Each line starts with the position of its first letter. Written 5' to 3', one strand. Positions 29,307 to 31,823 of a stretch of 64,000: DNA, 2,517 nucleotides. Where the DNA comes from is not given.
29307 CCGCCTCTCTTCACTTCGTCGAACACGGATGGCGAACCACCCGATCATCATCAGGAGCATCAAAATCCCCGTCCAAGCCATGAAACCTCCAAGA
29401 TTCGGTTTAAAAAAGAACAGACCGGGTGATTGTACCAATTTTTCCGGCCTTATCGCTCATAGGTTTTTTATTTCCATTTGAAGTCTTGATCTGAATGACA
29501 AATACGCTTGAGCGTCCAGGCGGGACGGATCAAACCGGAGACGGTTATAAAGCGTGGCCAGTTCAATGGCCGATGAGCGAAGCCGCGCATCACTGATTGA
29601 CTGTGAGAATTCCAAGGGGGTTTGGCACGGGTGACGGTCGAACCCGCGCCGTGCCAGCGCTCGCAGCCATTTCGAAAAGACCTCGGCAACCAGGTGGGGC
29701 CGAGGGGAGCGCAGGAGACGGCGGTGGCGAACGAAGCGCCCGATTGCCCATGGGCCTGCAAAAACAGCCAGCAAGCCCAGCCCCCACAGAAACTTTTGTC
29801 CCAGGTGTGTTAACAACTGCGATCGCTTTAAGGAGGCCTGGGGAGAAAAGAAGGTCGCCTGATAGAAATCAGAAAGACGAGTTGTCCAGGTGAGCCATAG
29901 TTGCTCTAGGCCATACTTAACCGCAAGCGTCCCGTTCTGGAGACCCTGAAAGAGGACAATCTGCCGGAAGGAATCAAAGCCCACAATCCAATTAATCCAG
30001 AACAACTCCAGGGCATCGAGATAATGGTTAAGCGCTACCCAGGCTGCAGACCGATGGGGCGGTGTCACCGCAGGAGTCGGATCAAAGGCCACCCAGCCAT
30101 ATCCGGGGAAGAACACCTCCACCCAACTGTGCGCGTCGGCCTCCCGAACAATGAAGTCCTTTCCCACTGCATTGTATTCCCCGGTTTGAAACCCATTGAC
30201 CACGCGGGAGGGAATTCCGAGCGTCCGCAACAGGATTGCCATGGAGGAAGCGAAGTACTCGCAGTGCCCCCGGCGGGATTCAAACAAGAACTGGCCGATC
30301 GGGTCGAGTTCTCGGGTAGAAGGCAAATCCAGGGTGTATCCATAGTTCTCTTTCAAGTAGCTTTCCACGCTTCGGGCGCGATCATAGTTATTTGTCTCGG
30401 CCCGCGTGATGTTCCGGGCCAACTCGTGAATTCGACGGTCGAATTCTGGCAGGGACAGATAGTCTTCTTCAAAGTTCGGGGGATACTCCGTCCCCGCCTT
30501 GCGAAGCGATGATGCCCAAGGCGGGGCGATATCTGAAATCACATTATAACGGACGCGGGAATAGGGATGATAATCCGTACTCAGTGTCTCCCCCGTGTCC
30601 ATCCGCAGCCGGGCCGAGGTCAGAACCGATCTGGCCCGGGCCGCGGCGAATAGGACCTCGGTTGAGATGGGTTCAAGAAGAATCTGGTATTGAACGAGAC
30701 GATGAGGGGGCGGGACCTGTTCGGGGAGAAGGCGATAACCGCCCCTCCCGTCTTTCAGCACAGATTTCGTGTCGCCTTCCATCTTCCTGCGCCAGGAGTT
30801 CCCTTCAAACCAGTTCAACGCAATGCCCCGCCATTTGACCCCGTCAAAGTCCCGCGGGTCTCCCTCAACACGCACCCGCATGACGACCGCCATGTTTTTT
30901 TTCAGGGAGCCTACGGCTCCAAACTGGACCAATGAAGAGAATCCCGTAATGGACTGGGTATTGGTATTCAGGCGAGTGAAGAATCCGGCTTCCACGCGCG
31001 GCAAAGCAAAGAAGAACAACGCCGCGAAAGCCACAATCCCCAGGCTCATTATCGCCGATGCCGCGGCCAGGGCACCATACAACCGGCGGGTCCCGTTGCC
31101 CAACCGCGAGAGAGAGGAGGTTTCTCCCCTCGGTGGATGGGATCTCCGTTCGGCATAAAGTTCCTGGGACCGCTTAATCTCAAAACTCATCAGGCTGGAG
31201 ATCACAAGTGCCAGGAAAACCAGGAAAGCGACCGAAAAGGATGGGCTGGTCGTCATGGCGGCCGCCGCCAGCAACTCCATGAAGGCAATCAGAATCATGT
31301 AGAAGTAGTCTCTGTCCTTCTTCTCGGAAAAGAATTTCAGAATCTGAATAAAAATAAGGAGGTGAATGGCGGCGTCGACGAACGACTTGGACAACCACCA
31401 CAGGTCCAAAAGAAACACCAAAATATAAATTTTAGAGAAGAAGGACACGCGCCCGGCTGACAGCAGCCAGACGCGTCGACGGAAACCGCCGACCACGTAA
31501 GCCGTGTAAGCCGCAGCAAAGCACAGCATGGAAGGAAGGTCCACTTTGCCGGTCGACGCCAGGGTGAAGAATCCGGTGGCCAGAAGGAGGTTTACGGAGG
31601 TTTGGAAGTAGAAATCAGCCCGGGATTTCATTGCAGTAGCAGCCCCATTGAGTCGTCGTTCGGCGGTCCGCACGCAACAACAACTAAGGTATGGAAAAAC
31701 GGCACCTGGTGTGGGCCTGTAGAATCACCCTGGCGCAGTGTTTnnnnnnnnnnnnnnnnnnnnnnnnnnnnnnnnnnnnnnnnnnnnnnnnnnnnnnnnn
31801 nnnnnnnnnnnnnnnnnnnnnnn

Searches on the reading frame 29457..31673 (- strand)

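Call 64: search_protein_families(library=pfam, proteins=[window:29457-31673:-], max_evalue=0.00001)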
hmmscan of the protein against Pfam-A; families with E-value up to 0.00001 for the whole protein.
window:29457-31673:- (738 aa): 3 families
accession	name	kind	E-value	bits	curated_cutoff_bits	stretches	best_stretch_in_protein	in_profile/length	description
PF11992.13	TgpA_N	-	1.1e-38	133.6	30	1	48-385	20-331/333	TgpA N-terminal domain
PF01841.26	Transglut_core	-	4.4e-29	101.4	23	1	417-532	2-108/108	Transglutaminase-like superfamily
PF13559.11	DUF4129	-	3e-10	40.5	24.8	1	669-731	5-68/69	Domain of unknown function (DUF4129)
